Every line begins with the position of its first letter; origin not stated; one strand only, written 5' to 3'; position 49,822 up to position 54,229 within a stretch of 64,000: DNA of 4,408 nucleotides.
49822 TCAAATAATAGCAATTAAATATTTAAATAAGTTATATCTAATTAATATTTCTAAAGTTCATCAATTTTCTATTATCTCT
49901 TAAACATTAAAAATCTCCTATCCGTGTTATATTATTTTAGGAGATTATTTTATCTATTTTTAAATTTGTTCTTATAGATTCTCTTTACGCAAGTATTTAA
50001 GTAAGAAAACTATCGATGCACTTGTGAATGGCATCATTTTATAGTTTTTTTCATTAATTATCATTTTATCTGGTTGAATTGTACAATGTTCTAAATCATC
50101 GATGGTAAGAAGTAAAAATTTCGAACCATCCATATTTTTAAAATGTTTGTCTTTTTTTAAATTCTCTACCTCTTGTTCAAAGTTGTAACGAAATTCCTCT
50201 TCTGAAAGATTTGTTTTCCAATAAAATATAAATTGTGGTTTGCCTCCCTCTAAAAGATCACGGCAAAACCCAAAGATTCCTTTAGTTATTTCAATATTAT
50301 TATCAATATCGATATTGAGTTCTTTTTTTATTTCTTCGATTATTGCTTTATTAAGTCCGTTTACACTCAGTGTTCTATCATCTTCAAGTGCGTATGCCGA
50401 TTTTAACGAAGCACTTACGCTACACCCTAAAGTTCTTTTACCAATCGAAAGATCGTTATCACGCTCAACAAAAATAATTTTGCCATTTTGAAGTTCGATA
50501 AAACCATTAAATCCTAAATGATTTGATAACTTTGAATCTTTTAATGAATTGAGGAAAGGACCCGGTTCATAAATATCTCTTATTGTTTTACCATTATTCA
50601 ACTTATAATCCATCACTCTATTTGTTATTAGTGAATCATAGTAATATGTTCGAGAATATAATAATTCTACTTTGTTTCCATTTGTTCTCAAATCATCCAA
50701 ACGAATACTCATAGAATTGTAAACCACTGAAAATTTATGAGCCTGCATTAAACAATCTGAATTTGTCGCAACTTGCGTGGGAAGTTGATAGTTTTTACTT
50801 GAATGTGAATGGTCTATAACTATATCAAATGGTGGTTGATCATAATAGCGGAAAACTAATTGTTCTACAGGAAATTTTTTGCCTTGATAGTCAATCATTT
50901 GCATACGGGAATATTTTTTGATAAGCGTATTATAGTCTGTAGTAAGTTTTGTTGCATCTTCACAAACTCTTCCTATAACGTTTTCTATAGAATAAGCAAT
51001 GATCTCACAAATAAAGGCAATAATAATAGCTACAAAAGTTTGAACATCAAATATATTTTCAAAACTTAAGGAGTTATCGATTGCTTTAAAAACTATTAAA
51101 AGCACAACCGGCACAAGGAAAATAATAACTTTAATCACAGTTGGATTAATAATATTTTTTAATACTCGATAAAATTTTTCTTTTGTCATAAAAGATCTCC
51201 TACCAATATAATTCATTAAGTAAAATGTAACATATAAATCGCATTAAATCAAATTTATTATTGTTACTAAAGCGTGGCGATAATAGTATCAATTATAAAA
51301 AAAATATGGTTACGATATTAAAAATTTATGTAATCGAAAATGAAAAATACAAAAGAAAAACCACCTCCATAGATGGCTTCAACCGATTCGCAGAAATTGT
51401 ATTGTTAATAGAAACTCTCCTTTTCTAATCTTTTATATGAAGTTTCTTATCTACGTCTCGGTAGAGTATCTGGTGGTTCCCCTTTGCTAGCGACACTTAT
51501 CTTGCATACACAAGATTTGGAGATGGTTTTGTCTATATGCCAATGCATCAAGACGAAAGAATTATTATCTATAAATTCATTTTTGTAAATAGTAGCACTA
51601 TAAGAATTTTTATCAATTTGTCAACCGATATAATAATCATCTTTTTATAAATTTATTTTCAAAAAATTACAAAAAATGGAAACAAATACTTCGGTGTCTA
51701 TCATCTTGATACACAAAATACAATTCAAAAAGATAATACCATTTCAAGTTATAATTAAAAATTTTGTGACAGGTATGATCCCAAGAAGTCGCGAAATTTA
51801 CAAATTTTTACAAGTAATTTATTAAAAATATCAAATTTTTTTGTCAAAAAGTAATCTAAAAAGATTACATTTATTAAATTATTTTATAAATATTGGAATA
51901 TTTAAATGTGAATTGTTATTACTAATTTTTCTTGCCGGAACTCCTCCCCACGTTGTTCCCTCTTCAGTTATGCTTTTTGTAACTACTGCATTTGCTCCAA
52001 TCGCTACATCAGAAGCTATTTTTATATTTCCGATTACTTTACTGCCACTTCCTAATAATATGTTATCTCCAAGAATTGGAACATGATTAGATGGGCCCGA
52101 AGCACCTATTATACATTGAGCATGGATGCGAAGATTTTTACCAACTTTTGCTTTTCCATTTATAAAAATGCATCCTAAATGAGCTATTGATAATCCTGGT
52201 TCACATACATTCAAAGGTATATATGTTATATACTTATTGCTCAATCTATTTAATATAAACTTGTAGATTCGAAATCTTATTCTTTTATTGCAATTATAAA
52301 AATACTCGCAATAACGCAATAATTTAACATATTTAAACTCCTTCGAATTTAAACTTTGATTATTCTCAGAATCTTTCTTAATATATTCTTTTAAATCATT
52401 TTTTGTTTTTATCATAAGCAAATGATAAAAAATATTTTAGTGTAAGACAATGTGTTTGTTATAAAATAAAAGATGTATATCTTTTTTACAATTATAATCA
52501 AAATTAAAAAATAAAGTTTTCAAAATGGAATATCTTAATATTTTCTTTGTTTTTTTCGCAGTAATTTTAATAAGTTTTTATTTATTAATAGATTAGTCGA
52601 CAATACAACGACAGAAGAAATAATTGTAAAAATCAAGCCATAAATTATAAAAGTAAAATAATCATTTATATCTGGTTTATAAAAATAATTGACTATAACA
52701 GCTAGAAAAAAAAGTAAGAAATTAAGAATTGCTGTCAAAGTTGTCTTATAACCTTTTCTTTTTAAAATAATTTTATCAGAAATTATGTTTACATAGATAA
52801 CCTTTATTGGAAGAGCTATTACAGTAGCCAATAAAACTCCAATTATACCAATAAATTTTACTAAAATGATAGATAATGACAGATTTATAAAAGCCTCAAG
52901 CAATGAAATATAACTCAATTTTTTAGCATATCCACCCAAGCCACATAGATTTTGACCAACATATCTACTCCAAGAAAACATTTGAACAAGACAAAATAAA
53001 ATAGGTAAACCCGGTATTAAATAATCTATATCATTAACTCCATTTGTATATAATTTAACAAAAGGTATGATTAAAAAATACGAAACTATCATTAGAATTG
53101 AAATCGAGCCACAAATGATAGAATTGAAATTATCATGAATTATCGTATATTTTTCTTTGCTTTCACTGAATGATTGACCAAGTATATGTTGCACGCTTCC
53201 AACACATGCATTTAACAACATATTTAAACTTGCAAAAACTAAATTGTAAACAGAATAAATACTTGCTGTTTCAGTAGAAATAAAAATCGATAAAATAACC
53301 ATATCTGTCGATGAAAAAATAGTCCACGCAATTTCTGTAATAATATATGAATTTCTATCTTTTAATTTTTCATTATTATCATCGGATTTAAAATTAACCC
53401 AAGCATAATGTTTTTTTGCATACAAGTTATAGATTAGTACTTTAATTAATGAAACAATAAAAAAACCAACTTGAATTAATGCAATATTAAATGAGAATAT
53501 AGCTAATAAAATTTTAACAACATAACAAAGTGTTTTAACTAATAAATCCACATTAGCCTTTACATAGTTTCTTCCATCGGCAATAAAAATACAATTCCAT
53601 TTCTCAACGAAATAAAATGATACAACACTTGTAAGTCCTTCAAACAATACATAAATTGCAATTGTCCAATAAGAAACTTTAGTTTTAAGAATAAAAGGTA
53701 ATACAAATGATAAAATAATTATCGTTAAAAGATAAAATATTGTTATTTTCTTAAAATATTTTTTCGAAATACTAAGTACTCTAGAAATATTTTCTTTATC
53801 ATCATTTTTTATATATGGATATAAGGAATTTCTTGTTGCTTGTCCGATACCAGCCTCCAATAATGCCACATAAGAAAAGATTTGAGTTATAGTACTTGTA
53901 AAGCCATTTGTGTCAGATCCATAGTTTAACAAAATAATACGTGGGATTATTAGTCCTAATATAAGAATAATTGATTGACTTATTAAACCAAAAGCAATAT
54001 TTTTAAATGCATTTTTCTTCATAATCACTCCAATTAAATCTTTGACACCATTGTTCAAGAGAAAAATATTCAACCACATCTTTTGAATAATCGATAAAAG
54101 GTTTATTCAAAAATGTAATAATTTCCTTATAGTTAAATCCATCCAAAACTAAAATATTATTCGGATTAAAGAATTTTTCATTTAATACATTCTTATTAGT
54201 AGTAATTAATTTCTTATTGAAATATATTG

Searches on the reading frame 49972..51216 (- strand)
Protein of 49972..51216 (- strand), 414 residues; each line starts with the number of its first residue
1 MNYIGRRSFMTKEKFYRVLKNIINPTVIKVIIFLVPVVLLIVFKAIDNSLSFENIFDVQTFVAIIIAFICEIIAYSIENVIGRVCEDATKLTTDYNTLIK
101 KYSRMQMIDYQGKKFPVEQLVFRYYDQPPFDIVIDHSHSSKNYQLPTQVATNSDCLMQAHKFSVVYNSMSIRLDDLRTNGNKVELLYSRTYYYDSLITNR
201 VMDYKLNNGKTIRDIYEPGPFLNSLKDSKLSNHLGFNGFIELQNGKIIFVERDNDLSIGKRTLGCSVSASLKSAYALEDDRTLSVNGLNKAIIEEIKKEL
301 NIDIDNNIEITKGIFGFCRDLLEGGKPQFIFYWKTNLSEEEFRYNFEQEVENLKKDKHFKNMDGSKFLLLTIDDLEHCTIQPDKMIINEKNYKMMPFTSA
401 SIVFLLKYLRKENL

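Call 3: search_protein_families(library=pfam, proteins=[window:49972-51216:-])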
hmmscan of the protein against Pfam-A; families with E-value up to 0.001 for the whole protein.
window:49972-51216:- (414 aa): 0 families

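Call 4: search_protein_families(library=ncbifam, proteins=[window:49972-51216:-])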
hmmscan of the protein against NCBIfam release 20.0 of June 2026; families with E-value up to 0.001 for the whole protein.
window:49972-51216:- (414 aa): 1 family
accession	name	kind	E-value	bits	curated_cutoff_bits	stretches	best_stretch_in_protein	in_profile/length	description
NF052650.1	YknW_fam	equivalog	0.00053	19.5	110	1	14-103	82-164/213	YknW family membrane protein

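Call 27: find_homologous_proteins(query=window:49972-51216:-, max_evalue=0.001)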
Query window:49972-51216:- (414 aa): 339 proteins with E <= 0.001 among 4664 candidates; the best 120 are listed.
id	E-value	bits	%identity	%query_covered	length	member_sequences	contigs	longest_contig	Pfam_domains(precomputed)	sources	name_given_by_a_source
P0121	5.0e-266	900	100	98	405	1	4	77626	-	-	-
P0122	2.2e-199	681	75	98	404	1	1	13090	-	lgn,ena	-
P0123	4.2e-198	676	72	98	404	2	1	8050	-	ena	-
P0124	1.3e-193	662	71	98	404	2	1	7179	-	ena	-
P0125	3.0e-182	624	68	97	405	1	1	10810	-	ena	-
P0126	5.7e-143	495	59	93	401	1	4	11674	-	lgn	-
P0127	1.6e-139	484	56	96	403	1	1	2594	-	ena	-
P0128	2.3e-136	473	55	96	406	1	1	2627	-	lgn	-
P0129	3.9e-136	472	55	96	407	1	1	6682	-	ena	-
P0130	2.0e-135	470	55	96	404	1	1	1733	-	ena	-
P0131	1.7e-134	467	56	96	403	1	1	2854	-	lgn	-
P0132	8.0e-134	465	55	96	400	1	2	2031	-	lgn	-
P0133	3.5e-126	440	54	91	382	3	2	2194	-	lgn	-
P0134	5.1e-119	416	50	98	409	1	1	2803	-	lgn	-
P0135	1.8e-118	414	49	97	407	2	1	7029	-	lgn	-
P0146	7.3e-112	392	46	98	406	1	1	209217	-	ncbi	-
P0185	2.0e-98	348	44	96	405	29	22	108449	-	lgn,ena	-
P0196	5.6e-92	327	47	86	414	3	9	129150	-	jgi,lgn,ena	jgi:hypothetical protein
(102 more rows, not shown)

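Call 28: find_encoding_contigs(protein=P0146, flank=8000, max_places=1)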
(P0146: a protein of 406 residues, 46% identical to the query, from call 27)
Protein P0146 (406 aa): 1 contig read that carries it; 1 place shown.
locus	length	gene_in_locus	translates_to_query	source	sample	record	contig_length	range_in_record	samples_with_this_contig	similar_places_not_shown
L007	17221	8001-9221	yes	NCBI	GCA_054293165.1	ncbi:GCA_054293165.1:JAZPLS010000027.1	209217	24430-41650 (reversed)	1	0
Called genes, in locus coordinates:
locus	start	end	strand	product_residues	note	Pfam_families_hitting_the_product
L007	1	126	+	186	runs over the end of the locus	PF00293:NUDIX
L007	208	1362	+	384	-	PF00753:Lactamase_B, PF19583:ODP, PF03358:FMN_red (faint), PF00258:Flavodoxin_1 (weak), PF12724:Flavodoxin_5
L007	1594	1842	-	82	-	-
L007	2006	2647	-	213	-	-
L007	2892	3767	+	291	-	PF00288:GHMP_kinases_N, PF08544:GHMP_kinases_C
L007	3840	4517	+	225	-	PF00392:GntR, PF07729:FCD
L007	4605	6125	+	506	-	PF03323:GerA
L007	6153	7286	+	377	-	PF03845:Spore_permease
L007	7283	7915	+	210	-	PF25198:Spore_GerAC_N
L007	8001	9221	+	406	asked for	-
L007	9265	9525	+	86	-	PF12116:SpoIIID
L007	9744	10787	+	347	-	PF00149:Metallophos, PF12850:Metallophos_2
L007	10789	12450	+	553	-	PF13476:AAA_23, PF13514:AAA_27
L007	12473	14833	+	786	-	PF00912:Transgly, PF00905:Transpeptidase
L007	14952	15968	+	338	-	PF01145:Band_7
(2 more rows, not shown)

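Call 29: find_encoding_contigs(protein=P0185, flank=8000, max_places=2)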
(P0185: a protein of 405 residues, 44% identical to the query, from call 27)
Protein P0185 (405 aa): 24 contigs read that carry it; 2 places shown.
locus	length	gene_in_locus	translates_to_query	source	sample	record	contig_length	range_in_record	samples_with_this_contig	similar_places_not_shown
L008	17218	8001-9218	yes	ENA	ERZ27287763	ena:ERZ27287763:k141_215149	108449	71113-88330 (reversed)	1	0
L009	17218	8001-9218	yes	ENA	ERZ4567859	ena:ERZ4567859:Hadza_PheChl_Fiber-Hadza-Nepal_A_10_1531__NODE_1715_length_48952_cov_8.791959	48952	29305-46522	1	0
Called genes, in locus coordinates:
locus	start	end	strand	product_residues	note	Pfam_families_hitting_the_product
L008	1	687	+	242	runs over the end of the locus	PF08478:POTRA_1 (weak)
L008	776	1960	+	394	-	PF00091:Tubulin, PF12327:FtsZ_C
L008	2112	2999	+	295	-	PF03419:Peptidase_U4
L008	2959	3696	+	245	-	PF04542:Sigma70_r2, PF04545:Sigma70_r4, PF01381:HTH_3 (weak)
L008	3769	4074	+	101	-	-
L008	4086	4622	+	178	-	PF04892:VanZ-LLP1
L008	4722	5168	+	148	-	PF00239:Resolvase (faint)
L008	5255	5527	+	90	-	-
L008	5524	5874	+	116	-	PF03457:HA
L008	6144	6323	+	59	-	PF07724:AAA_2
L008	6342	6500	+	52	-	-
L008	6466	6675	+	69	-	-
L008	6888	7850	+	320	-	-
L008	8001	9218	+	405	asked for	-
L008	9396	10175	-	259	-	PF04542:Sigma70_r2, PF04539:Sigma70_r3 (weak), PF08281:Sigma70_r4_2 (weak), PF04545:Sigma70_r4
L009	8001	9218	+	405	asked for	-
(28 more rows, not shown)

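Call 30: find_encoding_contigs(protein=P0196, flank=8000, max_places=1)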
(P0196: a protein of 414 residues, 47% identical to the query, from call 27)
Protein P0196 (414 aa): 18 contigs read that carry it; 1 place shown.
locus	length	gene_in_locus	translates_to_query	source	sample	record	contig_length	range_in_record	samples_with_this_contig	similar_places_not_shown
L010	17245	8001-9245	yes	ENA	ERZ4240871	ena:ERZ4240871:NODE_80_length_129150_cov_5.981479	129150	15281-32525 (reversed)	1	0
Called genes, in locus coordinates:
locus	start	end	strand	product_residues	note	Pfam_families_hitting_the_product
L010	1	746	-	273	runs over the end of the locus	PF00702:Hydrolase (weak), PF08282:Hydrolase_3, PF05116:S6PP (weak)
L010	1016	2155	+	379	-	PF13433:Peripla_BP_5, PF13458:Peripla_BP_6, PF01094:ANF_receptor, PF13377:Peripla_BP_3 (faint)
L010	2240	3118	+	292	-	PF02653:BPD_transp_2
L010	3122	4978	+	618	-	PF02653:BPD_transp_2, PF00005:ABC_tran, PF13304:AAA_21 (faint), PF12399:BCA_ABC_TP_C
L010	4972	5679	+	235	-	PF13555:AAA_29 (faint), PF00005:ABC_tran, PF13304:AAA_21 (faint)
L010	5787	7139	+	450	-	PF05958:tRNA_U5-meth_tr, PF02475:TRM5-TYW2_MTfase (weak), PF13649:Methyltransf_25 (weak), PF13847:Methyltransf_31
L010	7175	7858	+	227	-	PF02525:Flavodoxin_2, PF03358:FMN_red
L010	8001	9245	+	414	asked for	-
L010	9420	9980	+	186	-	-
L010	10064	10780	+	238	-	PF13483:Lactamase_B_3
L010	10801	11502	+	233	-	PF02525:Flavodoxin_2, PF03358:FMN_red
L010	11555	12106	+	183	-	-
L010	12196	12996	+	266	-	PF02811:PHP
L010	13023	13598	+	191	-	PF13302:Acetyltransf_3, PF13523:Acetyltransf_8 (weak), PF00583:Acetyltransf_1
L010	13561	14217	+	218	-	-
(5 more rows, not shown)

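Call 32: search_protein_families(library=pfam, proteins=[window:49972-51216:-], max_evalue=1)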
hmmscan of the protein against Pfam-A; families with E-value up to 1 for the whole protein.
window:49972-51216:- (414 aa): 0 families

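Call 69: find_encoding_contigs(protein=P0122, flank=8000, max_places=2)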
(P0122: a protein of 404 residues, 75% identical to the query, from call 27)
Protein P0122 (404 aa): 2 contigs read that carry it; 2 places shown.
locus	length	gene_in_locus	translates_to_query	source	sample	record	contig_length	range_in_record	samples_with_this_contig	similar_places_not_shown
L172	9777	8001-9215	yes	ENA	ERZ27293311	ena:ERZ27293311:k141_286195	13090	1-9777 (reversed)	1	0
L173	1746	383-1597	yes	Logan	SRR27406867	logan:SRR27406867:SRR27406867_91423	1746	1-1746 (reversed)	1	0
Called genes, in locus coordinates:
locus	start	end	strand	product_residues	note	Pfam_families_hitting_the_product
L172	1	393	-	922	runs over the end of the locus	PF00092:VWA (weak), PF13519:VWA_2 (weak), PF00092:VWA, PF13519:VWA_2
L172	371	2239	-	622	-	PF07584:BatA, PF13519:VWA_2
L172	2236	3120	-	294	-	PF01882:DUF58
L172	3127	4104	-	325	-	PF00493:MCM (weak), PF20030:bpMoxR, PF00004:AAA, PF07726:AAA_3, PF07728:AAA_5, PF17863:AAA_lid_2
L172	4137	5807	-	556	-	-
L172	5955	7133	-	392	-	-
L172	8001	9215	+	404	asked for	-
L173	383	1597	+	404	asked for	-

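Call 70: find_encoding_contigs(protein=P0126, flank=8000, max_places=2)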
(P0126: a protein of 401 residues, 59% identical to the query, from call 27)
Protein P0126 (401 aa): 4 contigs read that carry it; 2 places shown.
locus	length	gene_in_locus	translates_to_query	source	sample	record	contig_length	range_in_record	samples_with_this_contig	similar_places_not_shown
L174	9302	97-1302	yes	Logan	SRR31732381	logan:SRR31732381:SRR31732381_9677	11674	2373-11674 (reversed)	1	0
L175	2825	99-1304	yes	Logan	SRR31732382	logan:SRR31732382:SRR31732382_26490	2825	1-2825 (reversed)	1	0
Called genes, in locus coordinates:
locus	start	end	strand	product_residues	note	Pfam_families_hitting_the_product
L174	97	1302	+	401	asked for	-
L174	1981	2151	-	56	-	-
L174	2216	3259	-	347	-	PF00999:Na_H_Exchanger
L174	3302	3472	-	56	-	-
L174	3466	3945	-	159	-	PF00440:TetR_N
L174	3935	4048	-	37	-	-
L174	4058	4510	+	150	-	PF03073:TspO_MBR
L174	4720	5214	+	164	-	PF07784:DUF1622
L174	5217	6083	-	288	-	PF02535:Zip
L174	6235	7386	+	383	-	PF00753:Lactamase_B, PF19583:ODP, PF00258:Flavodoxin_1 (weak), PF12724:Flavodoxin_5 (weak)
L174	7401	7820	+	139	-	PF01243:PNPOx_N, PF16242:Pyrid_ox_like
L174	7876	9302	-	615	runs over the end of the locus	PF02687:FtsX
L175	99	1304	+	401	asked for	-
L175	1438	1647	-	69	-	PF12844:HTH_19, PF13443:HTH_26 (weak), PF01381:HTH_3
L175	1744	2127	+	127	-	-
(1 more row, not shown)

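Call 77: search_protein_families(library=padloc, proteins=[window:49972-51216:-], max_evalue=0.01)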
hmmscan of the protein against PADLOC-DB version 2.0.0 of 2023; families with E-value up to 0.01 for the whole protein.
window:49972-51216:- (414 aa): 0 families

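Call 86: predict_structure(alignment_id=A3)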
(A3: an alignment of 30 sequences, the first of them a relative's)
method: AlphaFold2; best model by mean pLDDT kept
length: 405 residues; sequences in the alignment: 30
mean_pLDDT: 85.1   pTM: 0.83
mean pLDDT of the five models: 85.1, 84.7, 78.8, 78.7, 78.5
residues with pLDDT >= 90: 185; 70-90: 159; 50-70: 56; < 50: 5
segments of 3 or more residues with pLDDT < 50: 403-405
pLDDT, mean of each block of 10 residues (from residue 1): 62 66 69 70 56 70 79 80 84 89 93 95 95 87 85 72 93 95 85 85 84 81 92 98 83 92 89 93 94 94 97 91 97 93 71 82 96 95 95 97 51
secondary structure, 60 per line:
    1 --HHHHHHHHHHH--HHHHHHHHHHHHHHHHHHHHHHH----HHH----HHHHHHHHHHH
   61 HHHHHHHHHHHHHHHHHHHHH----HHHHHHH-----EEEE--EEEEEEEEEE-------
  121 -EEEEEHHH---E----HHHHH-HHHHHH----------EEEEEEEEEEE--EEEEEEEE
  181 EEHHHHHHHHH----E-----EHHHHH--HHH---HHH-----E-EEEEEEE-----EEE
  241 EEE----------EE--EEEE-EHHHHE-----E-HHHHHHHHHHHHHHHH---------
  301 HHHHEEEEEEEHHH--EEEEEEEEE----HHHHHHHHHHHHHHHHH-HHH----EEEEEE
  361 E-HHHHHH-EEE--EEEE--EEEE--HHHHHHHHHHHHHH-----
elements in order: H3-13 H16-38 H50-81 H86-92 E98-101 E104-113 E122-126 H138-142 H144-149 E160-170 E173-182 H183-191 H203-207 E226-232 E238-243 E258-261 H264-267 H276-291 H301-304 E305-311 E317-325 H330-346 E355-361 H363-368 E370-372 E375-378 E381-384 H387-400

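Call 89: fold_search(model_id=the predicted structure, library=pdb)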
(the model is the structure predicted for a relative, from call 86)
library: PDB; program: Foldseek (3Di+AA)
matches with E <= 10: 741; with E <= 0.001: 13
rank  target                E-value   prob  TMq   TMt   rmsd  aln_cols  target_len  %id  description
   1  5lor_A                6.9e-14  1.00  0.52  0.71   4.7       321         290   12  human NUDT22 (released 2017-08-16)
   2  5lou_B                5.3e-13  1.00  0.52  0.68   5.0       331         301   12  human NUDT22 (released 2017-09-13)
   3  5r50                  1.4e-12  1.00  0.50  0.67   5.0       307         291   13  PanDDA analysis group deposition -- Crystal Structure of human NUDT22 in complex with N13371a (released 2020-07-01)
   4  5lor_B                4.3e-12  1.00  0.51  0.68   4.6       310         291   12  human NUDT22 (released 2017-08-16)
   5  5lf9                  8.4e-12  1.00  0.50  0.70   4.9       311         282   14  Crystal structure of human NUDT22 (released 2017-08-02)
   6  5lou_A                1.4e-11  1.00  0.51  0.71   4.7       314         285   12  human NUDT22 (released 2017-09-13)
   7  3dup_A                9.7e-05  1.00  0.28  0.37  13.3       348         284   11  Crystal structure of mutt/nudix family hydrolase from rhodospirillum rubrum atcc 11170 (released 2008-09-02)
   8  3dup_B                2.4e-04  0.99  0.27  0.37  13.9       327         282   11  Crystal structure of mutt/nudix family hydrolase from rhodospirillum rubrum atcc 11170 (released 2008-09-02)
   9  1u20_B                3.0e-04  1.00  0.26  0.51   6.0       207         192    8  Crystal Structure of Xenopus laevis nudix hydrolase nuclear SnoRNA decapping Protein X29 (released 2005-07-26)
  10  1u20_A                5.9e-04  1.00  0.24  0.45   4.2       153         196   10  Crystal Structure of Xenopus laevis nudix hydrolase nuclear SnoRNA decapping Protein X29 (released 2005-07-26)
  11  2a8p_B                5.9e-04  1.00  0.26  0.50   6.6       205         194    9  2.7 Angstrom Crystal Structure of the Complex Between the Nuclear SnoRNA Decapping Nudix Hydrolase X29 and Manganese (released 2006-03-28)
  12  5z78_A                7.4e-04  1.00  0.25  0.46   5.1       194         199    8  Structure of TIRR/53BP1 complex (released 2018-06-06)
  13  2gt2_C                9.5e-04  1.00  0.24  0.52   5.2       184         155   14  Structure of the E. coli GDP-mannose mannosyl hydrolase (released 2006-12-12)
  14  2o5f_B                1.0e-03  1.00  0.21  0.48   4.5       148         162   16  Crystal Structure of DR0079 from Deinococcus radiodurans at 1.9 Angstrom Resolution (released 2007-12-18)
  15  6co2_A                1.2e-03  1.00  0.21  0.42   4.7       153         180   10  Structure of an engineered protein (NUDT16TI) in complex with 53BP1 Tudor domains (released 2018-06-06)
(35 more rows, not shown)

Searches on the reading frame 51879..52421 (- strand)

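Call 5: search_protein_families(library=pfam, proteins=[window:51879-52421:-], max_evalue=0.01)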
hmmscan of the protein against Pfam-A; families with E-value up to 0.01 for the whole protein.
window:51879-52421:- (180 aa): 1 family
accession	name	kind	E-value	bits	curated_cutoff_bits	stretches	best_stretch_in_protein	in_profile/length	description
PF00132.30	Hexapep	-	1.1e-07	31.7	27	1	116-149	3-36/36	Bacterial transferase hexapeptide (six repeats)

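Call 66: search_protein_families(library=ncbifam, proteins=[window:51879-52421:-], max_evalue=1e-10)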
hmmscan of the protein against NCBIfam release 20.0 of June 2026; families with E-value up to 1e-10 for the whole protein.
window:51879-52421:- (180 aa): 3 families
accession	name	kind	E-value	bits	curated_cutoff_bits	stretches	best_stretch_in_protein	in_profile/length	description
NF041874.1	EPS_EpsC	equivalog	2.6e-18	66.3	150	1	22-169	21-167/168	serine O-acetyltransferase EpsC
TIGR01172.1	cysE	equivalog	3.1e-15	56.6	210.65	1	9-164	4-162/162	serine O-acetyltransferase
NF008349.0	PRK11132.1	equivalog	2.3e-12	46.6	397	1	26-172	105-250/273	serine O-acetyltransferase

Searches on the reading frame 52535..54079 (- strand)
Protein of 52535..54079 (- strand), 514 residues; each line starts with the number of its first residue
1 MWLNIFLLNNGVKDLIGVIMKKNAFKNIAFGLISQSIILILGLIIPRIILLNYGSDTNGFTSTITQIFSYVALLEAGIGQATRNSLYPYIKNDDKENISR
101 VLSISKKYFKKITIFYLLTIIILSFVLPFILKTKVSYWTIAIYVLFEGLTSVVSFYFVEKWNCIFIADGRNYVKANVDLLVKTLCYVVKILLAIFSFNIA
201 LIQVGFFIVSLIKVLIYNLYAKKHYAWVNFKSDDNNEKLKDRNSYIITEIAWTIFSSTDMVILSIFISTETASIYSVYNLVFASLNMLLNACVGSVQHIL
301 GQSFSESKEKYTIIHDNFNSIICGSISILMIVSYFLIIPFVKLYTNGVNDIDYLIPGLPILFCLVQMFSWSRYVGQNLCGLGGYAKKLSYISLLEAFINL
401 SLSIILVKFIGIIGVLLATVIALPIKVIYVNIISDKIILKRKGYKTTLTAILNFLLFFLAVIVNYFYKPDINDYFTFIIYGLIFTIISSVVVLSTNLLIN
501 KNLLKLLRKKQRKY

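Call 3: search_protein_families(library=pfam, proteins=[window:52535-54079:-])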
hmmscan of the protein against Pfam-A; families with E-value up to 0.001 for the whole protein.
window:52535-54079:- (514 aa): 0 families

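Call 4: search_protein_families(library=ncbifam, proteins=[window:52535-54079:-])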
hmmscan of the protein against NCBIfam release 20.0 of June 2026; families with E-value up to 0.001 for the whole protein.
window:52535-54079:- (514 aa): 0 families

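Call 32: search_protein_families(library=pfam, proteins=[window:52535-54079:-], max_evalue=1)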
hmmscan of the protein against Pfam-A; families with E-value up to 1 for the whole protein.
window:52535-54079:- (514 aa): 1 family
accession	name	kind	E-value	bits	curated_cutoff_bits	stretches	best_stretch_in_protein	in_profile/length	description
PF17783.7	CvfB_WH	-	0.37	11.1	22.9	1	94-111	21-38/58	CvfB-like winged helix domain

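Call 92: find_homologous_proteins(query=window:52535-54022:-, max_evalue=0.001)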
Query window:52535-54022:- (495 aa): 751 proteins with E <= 0.001 among 8000 candidates; the best 120 are listed.
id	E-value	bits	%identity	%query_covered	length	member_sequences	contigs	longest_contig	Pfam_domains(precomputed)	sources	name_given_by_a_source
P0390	0.0e+0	1034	100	100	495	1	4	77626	-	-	-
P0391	1.8e-169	583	56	100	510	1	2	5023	-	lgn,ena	-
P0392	2.9e-169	582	57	94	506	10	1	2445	-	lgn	-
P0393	3.8e-169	582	56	98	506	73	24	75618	-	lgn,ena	-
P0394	3.3e-167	576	53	99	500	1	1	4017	-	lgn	-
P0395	3.7e-162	559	54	100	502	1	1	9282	-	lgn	-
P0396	1.2e-161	557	53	100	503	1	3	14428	-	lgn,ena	-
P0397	5.5e-161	555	56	99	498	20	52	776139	-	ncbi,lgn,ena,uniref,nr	ncbi:lipopolysaccharide biosynthesis protein [Enterocloster citroniae]|uniref:Sugar isomerase n=1 Ta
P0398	5.7e-161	555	53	99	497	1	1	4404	-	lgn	-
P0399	5.3e-160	552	53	99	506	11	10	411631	-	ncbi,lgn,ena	ncbi:MAG: lipopolysaccharide biosynthesis protein [Clostridia bacterium]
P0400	1.8e-158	547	51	98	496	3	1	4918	-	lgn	-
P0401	3.4e-158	546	53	98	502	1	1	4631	-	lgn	-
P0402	3.9e-158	546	53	95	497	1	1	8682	-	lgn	-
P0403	1.1e-157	544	54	97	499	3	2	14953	-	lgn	-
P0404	1.2e-157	544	53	98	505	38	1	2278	-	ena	-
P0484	1.0e-150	521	52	98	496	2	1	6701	PF01943.23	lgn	-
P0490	1.3e-150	521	50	99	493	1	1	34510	PF01554.24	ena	-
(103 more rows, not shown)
